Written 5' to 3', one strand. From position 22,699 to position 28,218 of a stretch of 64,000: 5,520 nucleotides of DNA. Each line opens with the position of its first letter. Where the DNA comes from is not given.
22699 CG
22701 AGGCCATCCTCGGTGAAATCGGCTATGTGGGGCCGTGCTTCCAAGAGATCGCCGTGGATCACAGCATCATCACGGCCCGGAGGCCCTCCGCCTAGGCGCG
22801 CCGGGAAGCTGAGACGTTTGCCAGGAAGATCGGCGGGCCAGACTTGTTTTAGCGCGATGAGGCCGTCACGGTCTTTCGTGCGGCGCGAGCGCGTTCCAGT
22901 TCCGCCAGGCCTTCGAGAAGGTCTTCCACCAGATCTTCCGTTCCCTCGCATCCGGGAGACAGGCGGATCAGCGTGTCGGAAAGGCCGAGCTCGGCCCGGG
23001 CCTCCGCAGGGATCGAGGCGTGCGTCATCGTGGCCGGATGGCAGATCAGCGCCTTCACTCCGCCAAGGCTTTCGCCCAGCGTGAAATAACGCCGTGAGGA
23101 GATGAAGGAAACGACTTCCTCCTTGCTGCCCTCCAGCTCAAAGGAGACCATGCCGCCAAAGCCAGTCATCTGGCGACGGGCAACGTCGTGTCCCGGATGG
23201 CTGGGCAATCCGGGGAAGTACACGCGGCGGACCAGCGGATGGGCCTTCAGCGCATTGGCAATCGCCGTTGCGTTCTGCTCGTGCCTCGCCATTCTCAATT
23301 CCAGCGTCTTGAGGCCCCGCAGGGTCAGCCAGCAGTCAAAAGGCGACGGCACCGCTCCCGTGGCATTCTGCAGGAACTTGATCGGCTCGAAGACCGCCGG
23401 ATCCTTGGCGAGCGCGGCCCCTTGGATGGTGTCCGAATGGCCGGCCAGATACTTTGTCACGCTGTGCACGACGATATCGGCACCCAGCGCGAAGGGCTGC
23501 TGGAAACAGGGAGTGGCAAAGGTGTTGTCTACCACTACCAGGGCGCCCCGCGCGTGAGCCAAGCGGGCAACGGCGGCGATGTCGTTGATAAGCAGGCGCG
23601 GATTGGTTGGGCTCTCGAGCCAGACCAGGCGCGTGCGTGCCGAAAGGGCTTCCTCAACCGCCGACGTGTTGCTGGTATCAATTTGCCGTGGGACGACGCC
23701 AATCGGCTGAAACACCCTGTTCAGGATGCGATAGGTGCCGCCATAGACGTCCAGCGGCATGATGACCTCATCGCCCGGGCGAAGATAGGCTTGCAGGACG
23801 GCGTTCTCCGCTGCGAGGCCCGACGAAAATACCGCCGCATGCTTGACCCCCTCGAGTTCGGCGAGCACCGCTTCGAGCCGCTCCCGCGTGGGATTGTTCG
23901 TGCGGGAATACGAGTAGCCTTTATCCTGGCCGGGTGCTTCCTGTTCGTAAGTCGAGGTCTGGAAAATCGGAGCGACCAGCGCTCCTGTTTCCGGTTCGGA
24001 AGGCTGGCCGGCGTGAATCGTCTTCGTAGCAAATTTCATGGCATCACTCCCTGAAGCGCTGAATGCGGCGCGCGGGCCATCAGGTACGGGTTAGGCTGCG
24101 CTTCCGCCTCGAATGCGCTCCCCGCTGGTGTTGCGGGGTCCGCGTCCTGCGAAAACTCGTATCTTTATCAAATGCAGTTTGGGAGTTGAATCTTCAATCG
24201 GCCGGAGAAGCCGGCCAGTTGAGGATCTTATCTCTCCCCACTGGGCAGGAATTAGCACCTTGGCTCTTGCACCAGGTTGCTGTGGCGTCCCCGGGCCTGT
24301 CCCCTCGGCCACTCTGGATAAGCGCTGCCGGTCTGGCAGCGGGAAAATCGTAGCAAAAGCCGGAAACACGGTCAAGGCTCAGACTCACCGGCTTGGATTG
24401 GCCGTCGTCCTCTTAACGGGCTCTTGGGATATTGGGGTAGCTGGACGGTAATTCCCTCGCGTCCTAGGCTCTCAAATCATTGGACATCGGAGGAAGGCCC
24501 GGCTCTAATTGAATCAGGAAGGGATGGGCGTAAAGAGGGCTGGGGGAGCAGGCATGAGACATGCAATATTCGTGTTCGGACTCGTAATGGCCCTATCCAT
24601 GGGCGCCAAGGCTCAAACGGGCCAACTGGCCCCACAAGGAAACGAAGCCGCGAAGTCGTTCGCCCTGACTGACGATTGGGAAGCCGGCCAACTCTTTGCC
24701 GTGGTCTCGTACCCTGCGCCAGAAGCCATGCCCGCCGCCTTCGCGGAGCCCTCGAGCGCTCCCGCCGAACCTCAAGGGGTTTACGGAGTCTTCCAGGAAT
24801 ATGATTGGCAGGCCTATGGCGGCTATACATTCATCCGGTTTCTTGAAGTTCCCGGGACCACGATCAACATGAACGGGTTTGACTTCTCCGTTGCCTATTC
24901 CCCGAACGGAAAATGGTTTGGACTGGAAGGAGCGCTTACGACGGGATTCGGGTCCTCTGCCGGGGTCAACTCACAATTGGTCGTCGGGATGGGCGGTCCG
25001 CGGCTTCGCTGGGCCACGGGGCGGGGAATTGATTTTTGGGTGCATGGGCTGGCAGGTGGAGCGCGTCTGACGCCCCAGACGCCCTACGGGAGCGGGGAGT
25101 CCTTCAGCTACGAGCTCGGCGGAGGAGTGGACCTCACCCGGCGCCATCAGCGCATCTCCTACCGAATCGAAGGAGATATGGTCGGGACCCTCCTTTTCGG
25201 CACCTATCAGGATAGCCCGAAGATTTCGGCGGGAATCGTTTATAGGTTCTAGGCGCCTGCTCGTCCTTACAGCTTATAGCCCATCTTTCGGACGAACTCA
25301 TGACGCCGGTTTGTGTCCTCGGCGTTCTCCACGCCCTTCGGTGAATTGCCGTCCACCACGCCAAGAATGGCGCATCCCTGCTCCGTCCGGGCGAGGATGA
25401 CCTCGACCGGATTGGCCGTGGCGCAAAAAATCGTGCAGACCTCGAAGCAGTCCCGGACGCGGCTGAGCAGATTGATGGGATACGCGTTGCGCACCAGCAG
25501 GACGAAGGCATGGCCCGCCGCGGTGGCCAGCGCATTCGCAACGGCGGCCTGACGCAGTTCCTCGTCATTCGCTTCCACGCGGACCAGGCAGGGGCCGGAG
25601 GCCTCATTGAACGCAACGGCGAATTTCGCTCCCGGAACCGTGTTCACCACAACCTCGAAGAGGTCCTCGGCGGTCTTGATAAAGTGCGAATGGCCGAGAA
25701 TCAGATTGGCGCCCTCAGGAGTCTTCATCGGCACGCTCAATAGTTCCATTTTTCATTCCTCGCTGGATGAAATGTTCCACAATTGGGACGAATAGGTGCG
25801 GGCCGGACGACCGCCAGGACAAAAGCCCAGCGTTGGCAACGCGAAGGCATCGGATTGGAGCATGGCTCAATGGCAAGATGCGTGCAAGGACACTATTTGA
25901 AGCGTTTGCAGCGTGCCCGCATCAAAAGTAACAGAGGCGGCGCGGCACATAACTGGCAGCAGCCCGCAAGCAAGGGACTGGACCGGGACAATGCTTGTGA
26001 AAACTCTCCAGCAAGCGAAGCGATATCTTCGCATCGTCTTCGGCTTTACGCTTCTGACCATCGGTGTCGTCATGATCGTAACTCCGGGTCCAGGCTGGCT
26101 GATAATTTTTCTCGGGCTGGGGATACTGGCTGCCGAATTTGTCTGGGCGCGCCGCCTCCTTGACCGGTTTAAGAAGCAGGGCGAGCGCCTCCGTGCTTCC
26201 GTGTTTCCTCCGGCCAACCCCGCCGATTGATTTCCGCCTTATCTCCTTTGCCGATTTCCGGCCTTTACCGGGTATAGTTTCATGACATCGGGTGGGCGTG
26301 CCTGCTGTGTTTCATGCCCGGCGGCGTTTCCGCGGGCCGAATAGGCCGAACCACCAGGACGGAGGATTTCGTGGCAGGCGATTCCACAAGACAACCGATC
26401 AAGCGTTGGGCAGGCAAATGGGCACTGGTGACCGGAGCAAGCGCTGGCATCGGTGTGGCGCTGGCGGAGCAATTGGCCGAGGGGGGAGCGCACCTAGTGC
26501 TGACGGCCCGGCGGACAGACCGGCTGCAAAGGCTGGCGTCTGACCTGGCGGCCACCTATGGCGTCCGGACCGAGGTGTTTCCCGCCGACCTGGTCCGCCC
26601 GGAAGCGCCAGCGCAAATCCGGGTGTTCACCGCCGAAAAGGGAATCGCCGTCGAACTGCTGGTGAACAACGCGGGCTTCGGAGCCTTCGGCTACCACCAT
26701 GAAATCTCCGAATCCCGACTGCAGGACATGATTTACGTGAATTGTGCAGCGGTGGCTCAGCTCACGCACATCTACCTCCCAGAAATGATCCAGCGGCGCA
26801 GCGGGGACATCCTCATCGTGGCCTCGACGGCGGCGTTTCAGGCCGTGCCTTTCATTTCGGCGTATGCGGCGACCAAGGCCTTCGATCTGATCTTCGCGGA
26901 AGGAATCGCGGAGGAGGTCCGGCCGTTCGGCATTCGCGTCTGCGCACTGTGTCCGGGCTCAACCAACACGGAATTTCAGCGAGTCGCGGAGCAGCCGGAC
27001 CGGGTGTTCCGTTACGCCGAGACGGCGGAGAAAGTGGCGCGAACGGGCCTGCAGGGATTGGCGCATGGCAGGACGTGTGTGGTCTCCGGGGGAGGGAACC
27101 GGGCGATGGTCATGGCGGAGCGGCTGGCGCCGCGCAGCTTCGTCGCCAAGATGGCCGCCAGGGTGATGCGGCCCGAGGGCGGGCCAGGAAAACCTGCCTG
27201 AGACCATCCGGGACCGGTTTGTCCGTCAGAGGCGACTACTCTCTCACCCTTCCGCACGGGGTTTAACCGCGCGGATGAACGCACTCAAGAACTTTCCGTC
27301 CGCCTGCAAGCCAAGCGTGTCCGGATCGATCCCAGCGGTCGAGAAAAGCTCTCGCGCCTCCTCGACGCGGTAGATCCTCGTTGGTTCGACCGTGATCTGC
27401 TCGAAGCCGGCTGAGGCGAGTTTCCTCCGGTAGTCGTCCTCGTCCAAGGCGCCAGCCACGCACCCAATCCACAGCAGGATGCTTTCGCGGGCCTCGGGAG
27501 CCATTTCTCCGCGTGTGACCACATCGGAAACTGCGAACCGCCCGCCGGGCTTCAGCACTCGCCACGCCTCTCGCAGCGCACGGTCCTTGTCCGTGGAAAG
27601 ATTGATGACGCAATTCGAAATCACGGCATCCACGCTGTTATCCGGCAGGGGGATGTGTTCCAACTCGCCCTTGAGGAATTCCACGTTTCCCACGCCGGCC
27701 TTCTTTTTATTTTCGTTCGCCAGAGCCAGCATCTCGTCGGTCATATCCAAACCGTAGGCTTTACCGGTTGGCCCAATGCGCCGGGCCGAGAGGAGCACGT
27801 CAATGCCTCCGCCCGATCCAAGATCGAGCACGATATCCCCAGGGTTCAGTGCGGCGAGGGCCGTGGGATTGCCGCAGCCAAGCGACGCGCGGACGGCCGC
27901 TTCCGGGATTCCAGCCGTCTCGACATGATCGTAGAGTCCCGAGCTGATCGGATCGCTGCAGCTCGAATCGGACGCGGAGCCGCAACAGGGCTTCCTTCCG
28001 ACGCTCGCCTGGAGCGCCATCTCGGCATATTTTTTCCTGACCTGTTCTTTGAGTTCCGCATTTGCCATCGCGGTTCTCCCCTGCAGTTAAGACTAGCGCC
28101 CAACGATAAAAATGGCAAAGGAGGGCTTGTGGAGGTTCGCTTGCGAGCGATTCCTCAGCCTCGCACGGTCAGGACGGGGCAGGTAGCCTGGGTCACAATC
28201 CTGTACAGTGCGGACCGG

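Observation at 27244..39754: Stress/dormancy-like gene island resembling the mycobacterial DosR-regulon repertoire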

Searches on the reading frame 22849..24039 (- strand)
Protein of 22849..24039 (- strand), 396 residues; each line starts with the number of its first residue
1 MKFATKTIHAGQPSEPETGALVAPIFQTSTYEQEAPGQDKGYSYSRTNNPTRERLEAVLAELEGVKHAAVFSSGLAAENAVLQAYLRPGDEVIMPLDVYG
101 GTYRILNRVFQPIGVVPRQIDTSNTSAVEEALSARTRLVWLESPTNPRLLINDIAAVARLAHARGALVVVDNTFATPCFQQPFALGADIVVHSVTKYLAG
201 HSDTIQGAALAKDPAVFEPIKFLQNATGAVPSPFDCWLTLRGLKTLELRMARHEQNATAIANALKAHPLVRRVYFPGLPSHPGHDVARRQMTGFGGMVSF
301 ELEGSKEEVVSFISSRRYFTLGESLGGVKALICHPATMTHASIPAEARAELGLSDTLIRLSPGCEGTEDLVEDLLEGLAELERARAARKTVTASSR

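Call 9: search_protein_families(library=pfam, proteins=[window:22849-24039:-], max_evalue=0.1)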
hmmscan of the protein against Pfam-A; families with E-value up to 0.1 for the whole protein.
window:22849-24039:- (396 aa): 6 families
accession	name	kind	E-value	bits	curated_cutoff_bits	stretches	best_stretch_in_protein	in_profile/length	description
PF01053.26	Cys_Met_Meta_PP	-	1.6e-144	481.6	27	1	4-378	1-380/381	Cys/Met metabolism PLP-dependent enzyme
PF00155.27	Aminotran_1_2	-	1e-08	35.3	19.7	1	53-182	45-196/361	Aminotransferase class I and II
PF01041.23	DegT_DnrJ_EryC1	-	1.7e-07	31.2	19.8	1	47-175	21-149/360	DegT/DnrJ/EryC1/StrS aminotransferase family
PF01212.27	Beta_elim_lyase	-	1e-05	25.5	27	1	48-172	30-169/288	Beta-eliminating lyase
PF06838.17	Met_gamma_lyase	-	3.9e-05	22.8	24.2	1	39-207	47-234/405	Methionine gamma-lyase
PF00266.25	Aminotran_5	-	8.9e-05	22.1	21.5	1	79-198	75-203/371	Aminotransferase class-V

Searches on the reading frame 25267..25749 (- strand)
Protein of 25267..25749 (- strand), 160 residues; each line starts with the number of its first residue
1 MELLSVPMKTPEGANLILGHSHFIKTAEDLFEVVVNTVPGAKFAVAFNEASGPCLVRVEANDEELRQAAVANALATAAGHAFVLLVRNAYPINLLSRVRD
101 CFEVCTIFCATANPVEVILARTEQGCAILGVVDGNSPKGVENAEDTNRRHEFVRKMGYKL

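Call 9: search_protein_families(library=pfam, proteins=[window:25267-25749:-], max_evalue=0.1)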
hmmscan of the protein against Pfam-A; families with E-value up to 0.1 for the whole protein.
window:25267-25749:- (160 aa): 1 family
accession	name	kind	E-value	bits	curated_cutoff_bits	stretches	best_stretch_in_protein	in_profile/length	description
PF04008.19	Adenosine_kin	-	4.5e-69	231.6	25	1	6-159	1-154/154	Adenosine specific kinase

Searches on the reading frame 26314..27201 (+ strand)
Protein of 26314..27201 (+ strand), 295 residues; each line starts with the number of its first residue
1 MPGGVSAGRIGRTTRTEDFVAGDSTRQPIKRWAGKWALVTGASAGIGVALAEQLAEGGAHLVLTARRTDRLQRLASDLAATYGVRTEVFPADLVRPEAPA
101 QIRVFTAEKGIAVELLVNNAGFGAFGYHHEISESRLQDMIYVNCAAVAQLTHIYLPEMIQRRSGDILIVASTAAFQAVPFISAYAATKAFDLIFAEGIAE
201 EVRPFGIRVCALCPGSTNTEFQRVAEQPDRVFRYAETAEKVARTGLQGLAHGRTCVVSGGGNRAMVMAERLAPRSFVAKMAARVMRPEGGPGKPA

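Call 9: search_protein_families(library=pfam, proteins=[window:26314-27201:+], max_evalue=0.1)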
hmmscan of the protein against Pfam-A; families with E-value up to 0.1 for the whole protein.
window:26314-27201:+ (295 aa): 7 families
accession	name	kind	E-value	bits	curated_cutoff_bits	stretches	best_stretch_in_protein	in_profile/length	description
PF00106.31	adh_short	-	1.3e-43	149.2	26.6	1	35-225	1-190/195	short chain dehydrogenase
PF13561.12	adh_short_C2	-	2.2e-28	99.9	27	1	41-245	1-204/236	Enoyl-(Acyl carrier protein) reductase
PF08659.16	KR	-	1.4e-10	41.8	22.6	1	37-192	3-157/180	KR domain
PF23441.1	SDR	-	0.012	15.4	27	1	35-82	8-56/258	SDR-like rossmann domain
PF22255.2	Gp44-like_2nd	-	0.034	14.6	27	0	198-228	25-53/84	Baseplate hub protein gp44-like, second domain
PF01370.27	Epimerase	-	0.04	13.8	20.9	1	37-100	1-55/240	NAD dependent epimerase/dehydratase family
PF07992.20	Pyr_redox_2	-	0.046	13.6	26.1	0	213-271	106-161/291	Pyridine nucleotide-disulphide oxidoreductase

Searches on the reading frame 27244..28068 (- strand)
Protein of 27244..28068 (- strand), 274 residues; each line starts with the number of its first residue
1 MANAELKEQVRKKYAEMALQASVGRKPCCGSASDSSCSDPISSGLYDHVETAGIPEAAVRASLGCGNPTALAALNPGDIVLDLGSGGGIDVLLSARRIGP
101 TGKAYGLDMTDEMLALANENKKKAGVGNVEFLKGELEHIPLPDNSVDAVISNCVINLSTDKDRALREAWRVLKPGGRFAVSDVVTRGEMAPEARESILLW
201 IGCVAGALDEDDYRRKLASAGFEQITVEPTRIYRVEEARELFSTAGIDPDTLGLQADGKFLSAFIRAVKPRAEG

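Call 4: search_protein_families(library=pfam, proteins=[window:27244-28068:-], max_evalue=0.01)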
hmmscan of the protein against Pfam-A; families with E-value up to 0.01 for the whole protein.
window:27244-28068:- (274 aa): 12 families
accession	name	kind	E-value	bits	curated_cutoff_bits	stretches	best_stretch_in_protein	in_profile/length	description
PF13847.12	Methyltransf_31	-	1.6e-32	112.7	27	1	75-220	2-144/145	Methyltransferase domain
PF08241.18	Methyltransf_11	-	2.3e-24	86.3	21.2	1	81-179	1-94/95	Methyltransferase domain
PF13649.12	Methyltransf_25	-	1.3e-22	80.7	27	1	80-176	1-97/97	Methyltransferase domain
PF01209.24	Ubie_methyltran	-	2.7e-18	66.6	20.1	1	74-182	45-153/233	ubiE/COQ5 methyltransferase family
PF08242.18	Methyltransf_12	-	3e-12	47.5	30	1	81-178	1-98/98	Methyltransferase domain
PF13489.12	Methyltransf_23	-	9e-08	32.5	27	1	71-222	17-159/164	Methyltransferase domain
PF05148.21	Methyltransf_8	-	1.1e-06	29.2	27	1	135-186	112-162/219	Hypothetical methyltransferase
PF06325.19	PrmA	-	8.4e-06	25.9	22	1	74-185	159-263/296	Ribosomal protein L11 methyltransferase (PrmA)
PF01135.25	PCMT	-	1.7e-05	25.2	20.3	1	71-134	68-131/210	Protein-L-isoaspartate(D-aspartate) O-methyltransferase (PCMT)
PF20922.3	Anamorsin_N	-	1.7e-05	25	27.1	1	135-188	41-95/163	Anamorsin, N-terminal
PF01170.24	UPF0020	-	0.00013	22.2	22.3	1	101-153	76-129/197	RMKL-like, methyltransferase domain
PF05175.20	MTS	-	0.00038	20.6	23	1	78-180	33-138/170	Methyltransferase small domain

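Call 60: search_protein_families(library=ncbifam, proteins=[window:27244-28068:-], max_evalue=0.001)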
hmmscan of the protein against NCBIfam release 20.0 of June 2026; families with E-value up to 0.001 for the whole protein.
window:27244-28068:- (274 aa): 45 families (the best 25 are shown)
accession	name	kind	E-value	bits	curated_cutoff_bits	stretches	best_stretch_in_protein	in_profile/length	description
NF008823.0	PRK11873.1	subfamily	2.1e-102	342.3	263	1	2-272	3-270/272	arsenite methyltransferase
NF041537.1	ArsM_AhpD_UU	exception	1.3e-52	178.7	510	1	4-225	11-225/345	arsenite methyltransferase/AhpD domain selenoprotein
NF047649.1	MTase_UXPK_star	exception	9.6e-50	169.2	460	1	4-227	11-228/283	methyltransferase/UXPK-star double selenoprotein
NF041536.1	ArsM_DUF2284_UU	exception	4.4e-47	160.5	575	1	6-227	13-227/459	arsenite methyltransferase/DUF2284 domain selenoprotein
NF040538.1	methyl_ArsM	equivalog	2e-43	148.9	500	2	140-228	165-256/356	arsinothricin biosynthesis methyltransferase ArsM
NF045667.1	MTase_DVU1556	equivalog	2.5e-30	105.5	155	1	70-228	16-166/213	DVU_1556 family methyltransferase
NF038099.1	AsSugarArsM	exception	4e-30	105.1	400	1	52-240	34-231/321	arsenosugar biosynthesis arsenite methyltransferase ArsM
NF001240.0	PRK00216.1-1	equivalog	1.1e-19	70.5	378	1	71-182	58-170/251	bifunctional demethylmenaquinone methyltransferase/2-methoxy-6-polyprenyl-1,4-benzoquinol methylase UbiE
NF040539.1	AST_met_ArsM_2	exception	4.6e-19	69.3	240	1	80-228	60-211/262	putative arsinothricin biosynthesis methyltransferase ArsM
NF001244.0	PRK00216.1-5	equivalog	9.1e-18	64.4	216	1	74-187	46-160/236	bifunctional demethylmenaquinone methyltransferase/2-methoxy-6-polyprenyl-1,4-benzoquinol methylase UbiE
TIGR01934.1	MenG_MenH_UbiE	subfamily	2.5e-17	62.9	158.35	1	76-187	39-148/223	ubiquinone/menaquinone biosynthesis methyltransferase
NF052510.1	methyltran_MpqE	exception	1.3e-16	60.7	335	1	72-180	42-151/234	methyl-plastoquinone biosynthesis methyltransferase MpqE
TIGR02072.1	BioC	equivalog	3.2e-16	59.9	184.95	1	79-185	37-137/244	malonyl-ACP O-methyltransferase BioC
NF001242.0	PRK00216.1-3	equivalog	1.4e-14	54.1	351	1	79-181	73-176/258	bifunctional demethylmenaquinone methyltransferase/2-methoxy-6-polyprenyl-1,4-benzoquinol methylase UbiE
NF043040.1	corrin_prot_MT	hypoth_equivalog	1.9e-14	53.6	180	1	74-192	38-159/216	corrinoid protein-associated methyltransferase CpaM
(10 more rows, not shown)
